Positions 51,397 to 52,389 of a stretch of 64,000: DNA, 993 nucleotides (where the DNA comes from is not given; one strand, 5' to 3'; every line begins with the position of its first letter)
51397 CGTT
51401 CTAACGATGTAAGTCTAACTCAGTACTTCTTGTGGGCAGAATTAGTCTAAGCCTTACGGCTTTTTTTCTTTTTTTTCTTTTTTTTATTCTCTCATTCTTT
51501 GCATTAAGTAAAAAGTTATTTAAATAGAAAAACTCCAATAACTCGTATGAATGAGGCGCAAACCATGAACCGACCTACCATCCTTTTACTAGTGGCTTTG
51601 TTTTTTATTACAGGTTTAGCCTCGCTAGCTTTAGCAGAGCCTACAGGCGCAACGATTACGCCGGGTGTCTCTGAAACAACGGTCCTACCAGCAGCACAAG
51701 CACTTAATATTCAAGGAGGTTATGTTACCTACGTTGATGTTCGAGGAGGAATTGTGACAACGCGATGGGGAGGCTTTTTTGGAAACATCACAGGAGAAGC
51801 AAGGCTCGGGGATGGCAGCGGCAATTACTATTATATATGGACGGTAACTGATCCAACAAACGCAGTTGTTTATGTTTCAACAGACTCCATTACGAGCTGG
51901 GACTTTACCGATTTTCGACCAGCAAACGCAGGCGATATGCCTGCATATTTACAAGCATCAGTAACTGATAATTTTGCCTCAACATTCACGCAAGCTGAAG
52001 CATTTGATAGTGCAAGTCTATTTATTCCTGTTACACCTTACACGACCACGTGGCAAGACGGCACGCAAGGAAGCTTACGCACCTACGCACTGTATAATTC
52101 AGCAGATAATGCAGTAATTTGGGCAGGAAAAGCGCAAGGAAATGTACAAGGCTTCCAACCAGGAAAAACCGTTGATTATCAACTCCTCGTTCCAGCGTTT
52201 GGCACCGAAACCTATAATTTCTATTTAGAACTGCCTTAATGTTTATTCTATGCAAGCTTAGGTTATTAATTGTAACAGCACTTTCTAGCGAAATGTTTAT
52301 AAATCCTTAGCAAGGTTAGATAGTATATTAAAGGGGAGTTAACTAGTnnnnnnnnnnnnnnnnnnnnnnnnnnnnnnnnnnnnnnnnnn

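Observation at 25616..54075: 28-kb cell-surface locus: giant gene flanked by paralogous membrane-anchored proteins and followed by two small secreted paralogs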

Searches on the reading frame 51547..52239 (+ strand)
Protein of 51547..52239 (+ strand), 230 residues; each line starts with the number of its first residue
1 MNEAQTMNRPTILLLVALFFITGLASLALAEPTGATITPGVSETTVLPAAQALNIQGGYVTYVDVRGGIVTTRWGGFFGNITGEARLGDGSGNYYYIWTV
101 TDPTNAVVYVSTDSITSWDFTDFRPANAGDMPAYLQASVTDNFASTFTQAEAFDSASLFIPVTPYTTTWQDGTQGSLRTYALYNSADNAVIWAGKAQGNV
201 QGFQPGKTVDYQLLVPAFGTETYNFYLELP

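Call 7: search_protein_families(library=pfam, proteins=[window:51547-52239:+], max_evalue=0.1)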
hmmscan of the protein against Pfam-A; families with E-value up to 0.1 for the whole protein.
window:51547-52239:+ (230 aa): 0 families

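Call 23: find_homologous_proteins(query=window:51562-52236:+, max_evalue=0.001)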
Query window:51562-52236:+ (225 aa): 37 proteins with E <= 0.001 among 608 candidates.
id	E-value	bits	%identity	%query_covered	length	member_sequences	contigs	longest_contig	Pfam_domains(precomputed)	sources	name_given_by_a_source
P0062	2.3e-144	497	100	100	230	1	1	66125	-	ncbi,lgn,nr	ncbi:hypothetical protein K9M74_00575 [Candidatus Woesearchaeota archaeon]|nr:hypothetical protein [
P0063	1.5e-110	386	78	100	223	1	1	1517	-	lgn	-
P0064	1.4e-105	370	76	97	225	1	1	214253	-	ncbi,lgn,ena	-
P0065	9.7e-99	347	70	100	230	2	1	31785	-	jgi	jgi:hypothetical protein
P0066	8.2e-57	210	50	96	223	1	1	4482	-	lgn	-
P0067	1.9e-53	199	49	100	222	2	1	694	-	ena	-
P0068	2.1e-53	199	47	100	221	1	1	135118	-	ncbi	ncbi:MAG: hypothetical protein ACQESE_00395 [Nanobdellota archaeon]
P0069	4.0e-53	198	50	91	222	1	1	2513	-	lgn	-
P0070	2.5e-50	189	48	100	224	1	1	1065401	-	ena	-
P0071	3.2e-48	182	46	99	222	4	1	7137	-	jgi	jgi:hypothetical protein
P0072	9.5e-48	181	44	100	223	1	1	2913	-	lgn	-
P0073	9.3e-47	177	43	100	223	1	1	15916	-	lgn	-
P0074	1.0e-46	177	44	100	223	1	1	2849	-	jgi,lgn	-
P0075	5.4e-46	175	43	100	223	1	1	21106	-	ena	-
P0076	1.5e-45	174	41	100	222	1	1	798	-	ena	-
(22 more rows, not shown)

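Call 28: search_solved_structures(query=A2, max_evalue=1)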
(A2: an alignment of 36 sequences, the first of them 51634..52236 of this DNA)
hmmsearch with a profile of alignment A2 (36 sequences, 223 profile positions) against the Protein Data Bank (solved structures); distinct sequences matched with E-value up to 1: 1.
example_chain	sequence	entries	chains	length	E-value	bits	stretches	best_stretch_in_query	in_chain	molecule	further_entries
8peq_J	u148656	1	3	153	0.63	12.9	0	179-205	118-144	Affilin variant Af2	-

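Call 34: predict_structure(alignment_id=A2)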
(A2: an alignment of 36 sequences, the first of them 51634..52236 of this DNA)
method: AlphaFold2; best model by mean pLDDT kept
length: 201 residues; sequences in the alignment: 36
mean_pLDDT: 77.8   pTM: 0.76
mean pLDDT of the five models: 77.8, 76.5, 76.4, 75.9, 66.1
residues with pLDDT >= 90: 89; 70-90: 69; 50-70: 4; < 50: 39
segments of 3 or more residues with pLDDT < 50: 1-36, 38-40
pLDDT, mean of each block of 10 residues (from residue 1): 31 32 29 44 79 78 77 89 91 95 94 93 95 94 84 97 95 83 89 87 79
secondary structure, 60 per line:
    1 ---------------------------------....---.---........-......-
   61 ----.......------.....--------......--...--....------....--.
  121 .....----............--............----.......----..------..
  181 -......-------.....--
elements in order: E34-37 E45-52 E54-59 E65-71 E78-82 E94-96 H104-107 H114-117 E120-125 E130-141 E144-155 E160-166 E182-187 E195-199

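Call 40: fold_search(model_id=the predicted structure, library=pdb)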
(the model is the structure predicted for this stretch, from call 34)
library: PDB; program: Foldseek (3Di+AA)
matches with E <= 10: 550; with E <= 0.001: 0
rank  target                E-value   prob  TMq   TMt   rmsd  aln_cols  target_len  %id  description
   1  6pvf                  2.7e-01  0.08  0.16  0.09  17.6       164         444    8  Crystal structure of PhqK in complex with malbrancheamide B (released 2020-01-22)
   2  8a9y_E                2.9e-01  0.05  0.15  0.09  15.5       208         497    7  Substrate-free levan utilisation machinery (utilisome) (released 2023-06-07)
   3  5g5d_A                3.2e-01  0.08  0.18  0.20  12.1       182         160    7  Crystal Structure of the CohScaC2-XDocCipA type II complex from Clostridium thermocellum (released 2017-04-05)
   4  7qqf_D                4.0e-01  0.06  0.15  0.07  13.8       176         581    8  Crystal structure of unliganded MYORG (released 2022-08-31)
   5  7kpq                  4.0e-01  0.06  0.17  0.11  18.0       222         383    7  Crystal structure of CtdE in complex with FAD (released 2021-06-16)
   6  8aa2_E                4.2e-01  0.04  0.15  0.08  15.2       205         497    8  Inactive levan utilisation machinery (utilisome) in the presence of levan fructo-oligosaccharides DP 15-25 (released 2023-06-07)
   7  6pvg                  4.9e-01  0.06  0.18  0.10  17.2       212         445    8  Crystal structure of ligand free PhqK (released 2020-01-22)
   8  7qqh_A                5.7e-01  0.03  0.13  0.06  14.9       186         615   10  Crystal structure of MYORG (D520N) in complex with Gal-a1,4-Glc (released 2022-08-31)
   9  6pvi                  6.0e-01  0.06  0.16  0.09  19.9       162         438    7  Crystal structure of PhqK in complex with paraherquamide L (released 2020-01-22)
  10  7qqf_B                6.0e-01  0.05  0.15  0.08  13.6       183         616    8  Crystal structure of unliganded MYORG (released 2022-08-31)
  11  7qqg_C                6.4e-01  0.05  0.15  0.08  13.1       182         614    9  Crystal structure of MYORG bound to 1-deoxygalactonojirimycin (released 2022-08-31)
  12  7qqh_C                6.7e-01  0.03  0.13  0.06  14.9       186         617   10  Crystal structure of MYORG (D520N) in complex with Gal-a1,4-Glc (released 2022-08-31)
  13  7qqf_C                7.1e-01  0.05  0.15  0.07  14.2       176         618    7  Crystal structure of unliganded MYORG (released 2022-08-31)
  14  7qqh_B                7.5e-01  0.03  0.13  0.06  14.9       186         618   10  Crystal structure of MYORG (D520N) in complex with Gal-a1,4-Glc (released 2022-08-31)
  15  3swm_C                7.9e-01  0.12  0.13  0.17   7.6        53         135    9  The NAC domain of ANAC019 in complex with DNA, gold derivative (released 2012-04-11)
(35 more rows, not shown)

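Call 47: search_protein_families(library=pfam, alignment_id=A2, max_evalue=1)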
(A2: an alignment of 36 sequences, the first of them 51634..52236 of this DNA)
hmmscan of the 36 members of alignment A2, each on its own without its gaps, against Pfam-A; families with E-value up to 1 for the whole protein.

A. member 1, window:51634-52236:+ (201 aa): 0 families

B. families by the number of members that match (of 36 scanned): 15 families
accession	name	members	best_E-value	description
PF21827.1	New_glue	8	0.00089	New glue protein family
PF11106.13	YjbE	1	0.0014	Exopolysaccharide production protein YjbE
PF06480.20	FtsH_ext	1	0.021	FtsH Extracellular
PF20855.2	VP1_protrusion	1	0.04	CPV Capsid shell protein VP1, small protrusion domain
PF10917.13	Fungus-induced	1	0.041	Fungus-induced protein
PF20808.2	MINT_RAM7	1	0.056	Msx2-interacting protein, RAM7 domain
PF07316.16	DUF1463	1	0.066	Protein of unknown function (DUF1463)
PF13464.11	RodZ_C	1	0.066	RodZ C-terminal domain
PF07790.16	Pilin_N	1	0.1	Archaeal Type IV pilin, N-terminal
PF21015.2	Ybfg_C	1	0.12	Ybfg C-terminal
PF17873.7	Rep_1B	1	0.14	Replicase polyprotein 1ab regulatory domain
PF20040.4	DUF6442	1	0.24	Family of unknown function (DUF6442)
PF20130.4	DUF6520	1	0.39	Family of unknown function (DUF6520)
PF08127.18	Propeptide_C1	1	0.41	Peptidase family C1 propeptide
PF13624.11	SurA_N_3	1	0.49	SurA-like N-terminal domain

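Call 83: fold_search(model_id=the predicted structure, library=viral)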
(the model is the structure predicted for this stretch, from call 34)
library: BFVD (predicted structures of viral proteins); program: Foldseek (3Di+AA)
matches with E <= 10: 418; with E <= 0.001: 0
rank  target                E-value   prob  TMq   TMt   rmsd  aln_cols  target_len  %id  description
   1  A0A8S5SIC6            6.1e-02  0.16  0.18  0.17  18.4       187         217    8  Uncharacterized protein [Phage sp. ctqZP6]
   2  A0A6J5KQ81            6.4e-02  0.13  0.15  0.10  13.7       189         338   11  Uncharacterized protein [uncultured Caudovirales phage]
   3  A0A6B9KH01            1.2e-01  0.09  0.13  0.13  15.6       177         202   12  Uncharacterized protein [Atrato Sobemo-like virus 4]
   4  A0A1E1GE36            2.3e-01  0.06  0.14  0.04  15.7       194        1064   13  (no name in the UniProt tables at hand)
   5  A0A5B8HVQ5            2.7e-01  0.08  0.15  0.21  14.9       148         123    7  Uncharacterized protein [Mimiviridae sp. ChoanoV1]
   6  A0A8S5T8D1            2.7e-01  0.06  0.14  0.17  15.2       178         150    8  Uncharacterized protein [Podoviridae sp. ctU557]
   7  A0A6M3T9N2            3.0e-01  0.06  0.18  0.12  25.8       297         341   10  (no name in the UniProt tables at hand)
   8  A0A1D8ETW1            3.5e-01  0.10  0.15  0.25  15.0       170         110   10  Uncharacterized protein [Propionibacterium phage E1]
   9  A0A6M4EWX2            3.7e-01  0.07  0.17  0.13  23.3       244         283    8  Collagen-like protein [Guarani virus]
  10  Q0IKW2                3.9e-01  0.20  0.22  0.30  10.6       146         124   10  ORF157 [Leucania separata nucleopolyhedrovirus]
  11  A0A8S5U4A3            4.3e-01  0.06  0.14  0.05  14.9       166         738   10  Uncharacterized protein [Podoviridae sp. ctZDN4]
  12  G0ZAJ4                4.5e-01  0.04  0.13  0.10  18.5       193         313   11  E3 CR1-beta1 [titi monkey adenovirus 1]
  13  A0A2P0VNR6            5.0e-01  0.02  0.11  0.11  15.8       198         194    9  Lipoprotein [Tetraselmis virus 1]
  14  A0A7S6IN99            5.3e-01  0.03  0.11  0.06  22.8       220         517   11  Putative capsid protein [Alteromonas phage phiAFP1]
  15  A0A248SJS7            5.6e-01  0.14  0.18  0.15   9.1        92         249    9  (no name in the UniProt tables at hand)
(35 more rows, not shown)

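Call 85: search_protein_families(library=ncbifam, proteins=[window:51547-52239:+], max_evalue=0.1)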
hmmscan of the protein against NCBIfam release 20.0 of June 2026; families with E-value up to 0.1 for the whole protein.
window:51547-52239:+ (230 aa): 0 families

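Call 87: find_related_loci(query=A2, collection=metagenome_contigs, flank=10000)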
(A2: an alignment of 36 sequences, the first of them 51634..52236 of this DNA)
Query A2 (201 aa) in metagenome_contigs; peptide patterns used: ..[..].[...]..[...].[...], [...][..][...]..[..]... (x = any residue, [..] = any of these).
168 stretches matched a pattern; 60 encode a relative of the query (tblastn E <= 1e-3); 60 distinct loci.
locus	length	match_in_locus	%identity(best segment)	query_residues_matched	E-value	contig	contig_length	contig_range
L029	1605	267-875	49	1-201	1e-60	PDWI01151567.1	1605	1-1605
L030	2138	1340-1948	48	1-201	6e-57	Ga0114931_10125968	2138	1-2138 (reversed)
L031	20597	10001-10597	48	1-200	4e-54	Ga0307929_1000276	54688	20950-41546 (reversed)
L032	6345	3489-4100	46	1-200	4e-54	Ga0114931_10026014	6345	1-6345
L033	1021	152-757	47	1-201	1e-56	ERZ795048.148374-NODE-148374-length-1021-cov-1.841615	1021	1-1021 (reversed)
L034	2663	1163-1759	48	1-201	2e-52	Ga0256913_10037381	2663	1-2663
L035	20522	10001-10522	50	26-201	8e-51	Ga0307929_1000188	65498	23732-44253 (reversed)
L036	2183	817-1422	45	1-201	5e-47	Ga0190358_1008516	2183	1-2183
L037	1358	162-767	44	1-201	1e-45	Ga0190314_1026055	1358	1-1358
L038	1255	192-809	42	1-201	3e-44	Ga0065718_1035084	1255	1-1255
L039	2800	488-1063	42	1-201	2e-42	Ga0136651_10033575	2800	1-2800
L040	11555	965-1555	47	1-201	2e-41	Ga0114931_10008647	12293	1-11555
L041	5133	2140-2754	43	1-201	8e-41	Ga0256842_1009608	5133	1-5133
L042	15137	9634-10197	44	20-201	3e-40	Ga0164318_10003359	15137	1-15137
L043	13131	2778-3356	42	1-201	8e-40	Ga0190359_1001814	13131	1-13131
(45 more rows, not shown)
